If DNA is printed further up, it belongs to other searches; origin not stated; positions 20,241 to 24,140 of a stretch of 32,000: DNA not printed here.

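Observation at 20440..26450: About 180 consecutive hendecad (11-residue) units with an aromatic marker residue: a possible ~2,000-aa rod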

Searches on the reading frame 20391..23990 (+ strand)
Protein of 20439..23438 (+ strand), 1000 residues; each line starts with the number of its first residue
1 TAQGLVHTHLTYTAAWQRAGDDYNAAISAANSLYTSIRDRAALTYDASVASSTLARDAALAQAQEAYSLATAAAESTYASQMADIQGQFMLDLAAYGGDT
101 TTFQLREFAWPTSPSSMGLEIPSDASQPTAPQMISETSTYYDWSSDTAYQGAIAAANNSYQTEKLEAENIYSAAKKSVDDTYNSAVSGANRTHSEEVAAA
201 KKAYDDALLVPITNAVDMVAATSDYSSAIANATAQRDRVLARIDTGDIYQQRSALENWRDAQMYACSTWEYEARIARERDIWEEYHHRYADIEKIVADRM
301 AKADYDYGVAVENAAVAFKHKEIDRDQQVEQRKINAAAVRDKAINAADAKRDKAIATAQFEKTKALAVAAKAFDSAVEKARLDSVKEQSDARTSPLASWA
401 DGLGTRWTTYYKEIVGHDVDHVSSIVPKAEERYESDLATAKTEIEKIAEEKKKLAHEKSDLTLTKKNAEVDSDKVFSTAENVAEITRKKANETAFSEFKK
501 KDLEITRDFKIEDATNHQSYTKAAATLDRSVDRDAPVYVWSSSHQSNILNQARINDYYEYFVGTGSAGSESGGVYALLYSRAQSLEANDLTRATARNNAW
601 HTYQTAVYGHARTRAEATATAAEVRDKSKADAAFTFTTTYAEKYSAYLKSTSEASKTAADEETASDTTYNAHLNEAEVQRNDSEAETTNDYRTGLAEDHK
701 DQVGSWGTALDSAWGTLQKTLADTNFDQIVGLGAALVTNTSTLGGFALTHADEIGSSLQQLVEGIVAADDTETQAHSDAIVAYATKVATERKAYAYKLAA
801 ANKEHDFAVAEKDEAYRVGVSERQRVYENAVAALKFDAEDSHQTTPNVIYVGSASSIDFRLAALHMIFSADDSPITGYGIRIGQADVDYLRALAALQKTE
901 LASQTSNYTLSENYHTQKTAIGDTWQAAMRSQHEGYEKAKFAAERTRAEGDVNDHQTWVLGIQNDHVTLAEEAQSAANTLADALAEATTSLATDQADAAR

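Call 6: search_protein_families(library=pfam, proteins=[window:20439-23438:+], max_evalue=1)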
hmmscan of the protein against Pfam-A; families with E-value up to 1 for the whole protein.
window:20439-23438:+ (1000 aa): 1 family
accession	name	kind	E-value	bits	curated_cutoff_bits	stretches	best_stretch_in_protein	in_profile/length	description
PF09123.17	DUF1931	-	0.43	11.2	21.8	0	453-510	3-60/138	Domain of unknown function (DUF1931)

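Call 8: search_protein_families(library=ncbifam, proteins=[window:20439-23438:+], max_evalue=1)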
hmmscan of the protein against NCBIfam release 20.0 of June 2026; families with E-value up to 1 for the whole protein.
window:20439-23438:+ (1000 aa): 0 families

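Call 9: search_protein_families(library=phrogs, proteins=[window:20439-23438:+], max_evalue=1)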
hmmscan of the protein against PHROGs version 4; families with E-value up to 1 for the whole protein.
window:20439-23438:+ (1000 aa): 2 families
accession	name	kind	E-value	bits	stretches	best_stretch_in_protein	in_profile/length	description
phrog_8369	-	other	0.32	12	1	432-515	61-142/192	hol-like chemotaxis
phrog_26441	-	unknown function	0.43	12.2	0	769-810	23-63/80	-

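Call 79: predict_structure(alignment_id=A4)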
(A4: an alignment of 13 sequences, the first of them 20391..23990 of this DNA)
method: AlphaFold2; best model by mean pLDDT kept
length: 1200 residues; sequences in the alignment: 13
mean_pLDDT: 74.9   pTM: 0.55
mean pLDDT of the five models: 74.9, 73.9, 72.4, 70.3, 70.1
residues with pLDDT >= 90: 422; 70-90: 374; 50-70: 187; < 50: 217
segments of 3 or more residues with pLDDT < 50: 1-22, 24-29, 56-58, 60-65, 109-139, 545-591, 862-899, 917-931, 1137-1157, 1192-1200
pLDDT, mean of each block of 10 residues (from residue 1): 27 41 47 53 59 51 49 60 59 55 52 45 28 37 67 70 88 93 93 95 96 95 80 82 87 83 75 80 68 75 80 86 89 91 91 95 96 94 90 92 90 86 88 92 92 90 94 96 96 95 94 92 84 67 47 30 31 31 39 61 81 92 95 96 96 96 94 90 90 92 91 89 82 87 90 90 91 90 92 94 95 96 95 92 87 69 41 39 39 40 55 50 42 57 70 81 86 91 94 93 91 87 86 84 80 81 82 83 73 62 74 76 72 56 36 45 56 52 50 42
secondary structure, 60 per line:
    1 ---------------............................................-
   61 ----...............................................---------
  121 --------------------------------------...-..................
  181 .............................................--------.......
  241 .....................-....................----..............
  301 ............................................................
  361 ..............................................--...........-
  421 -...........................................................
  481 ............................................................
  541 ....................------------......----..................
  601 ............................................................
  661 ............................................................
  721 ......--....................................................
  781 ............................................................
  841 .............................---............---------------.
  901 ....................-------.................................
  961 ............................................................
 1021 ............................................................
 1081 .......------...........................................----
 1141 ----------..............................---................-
elements in order (helices of 4 or more, strands of 3 or more residues): H16-59 H65-111 H163-225 H234-261 H263-282 H287-406 H409-419 H422-560 H573-578 H583-726 H729-869 H873-884 H900-920 H928-1087 H1094-1136 H1151-1180 H1184-1199

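Call 82: fold_search(model_id=the predicted structure, library=pdb)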
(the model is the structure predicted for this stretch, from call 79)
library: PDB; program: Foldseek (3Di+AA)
matches with E <= 10: 81; with E <= 0.001: 0
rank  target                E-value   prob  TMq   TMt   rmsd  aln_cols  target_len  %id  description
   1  9gm7_A                1.5e-02  0.20  0.08  0.07  94.8      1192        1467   11  MukBEF in a nucleotide-bound state with open neck gate (monomer) (released 2025-03-26)
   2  9y6s_6k               3.0e-02  0.95  0.14  0.06  20.3       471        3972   11  96-nm repeat of the Leishmania tarentolae doublet microtubule (released 2025-12-17)
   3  9e5c_6e               7.4e-02  0.28  0.08  0.04  25.7       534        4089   14  Cryo-EM structure of 96 nm repeat of microtubule doublet from T. brucei flagellum (released 2025-03-12)
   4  8w20_A                1.7e-01  0.12  0.08  0.12  87.7       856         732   16  Umb1 umbrella toxin particle (released 2024-04-17)
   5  6yvu_B                3.3e-01  0.06  0.07  0.07  101.2      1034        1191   10  Condensin complex from S.cerevisiae ATP-free apo non-engaged state (released 2020-07-15)
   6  6z9l_A                1.0e+00  0.09  0.11  0.17  115.6       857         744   12  Enterococcal PrgA (released 2020-09-16)
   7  9e5c_7e               1.1e+00  0.08  0.08  0.03  29.1       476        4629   13  Cryo-EM structure of 96 nm repeat of microtubule doublet from T. brucei flagellum (released 2025-03-12)
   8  8zq4                  1.2e+00  0.03  0.07  0.07  61.2       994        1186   10  Structure of the Arabidopsis ABCB1 EQ mutant in the BL plus ATP bound state (released 2025-03-12)
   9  9e5c_5i               1.3e+00  0.33  0.15  0.07  18.9       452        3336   12  Cryo-EM structure of 96 nm repeat of microtubule doublet from T. brucei flagellum (released 2025-03-12)
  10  7ogt_B                1.3e+00  0.06  0.09  0.14  73.1       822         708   10  Folded elbow of cohesin (released 2021-07-28)
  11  9qe0_B                1.3e+00  0.03  0.07  0.07  92.6       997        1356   10  Neobacillus vireti Wadjet-II JetABC dimer (released 2025-06-25)
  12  6ujr                  1.3e+00  0.02  0.06  0.06  64.0      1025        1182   11  P-glycoprotein mutant-F724A and C952A-with BDE100 (released 2020-05-27)
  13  7ogt_A                1.5e+00  0.06  0.09  0.13  29.6       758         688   10  Folded elbow of cohesin (released 2021-07-28)
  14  6ujw                  1.6e+00  0.02  0.06  0.06  63.3      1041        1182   10  P-glycoprotein mutant-Y306A and C952A-with BDE100 (released 2020-05-27)
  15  6ujs                  1.7e+00  0.02  0.06  0.06  66.1      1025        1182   10  P-glycoprotein mutant-F728A and C952A-with BDE100 (released 2020-05-27)
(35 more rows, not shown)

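Call 87: search_solved_structures(query=A4, max_evalue=10)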
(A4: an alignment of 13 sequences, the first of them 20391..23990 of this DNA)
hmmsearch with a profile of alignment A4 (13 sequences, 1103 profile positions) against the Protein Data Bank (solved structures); distinct sequences matched with E-value up to 10: 3.
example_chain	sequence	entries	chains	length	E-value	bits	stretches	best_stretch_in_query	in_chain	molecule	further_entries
8dbs_X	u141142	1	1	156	0.21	12.8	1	293-371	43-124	ATP synthase subunit b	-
4zqa_A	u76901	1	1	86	0.73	11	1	169-231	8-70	Sin3 histone deacetylase corepressor complex component SDS3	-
1l2p_A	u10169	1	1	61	7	7.7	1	312-367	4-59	ATP Synthase B Chain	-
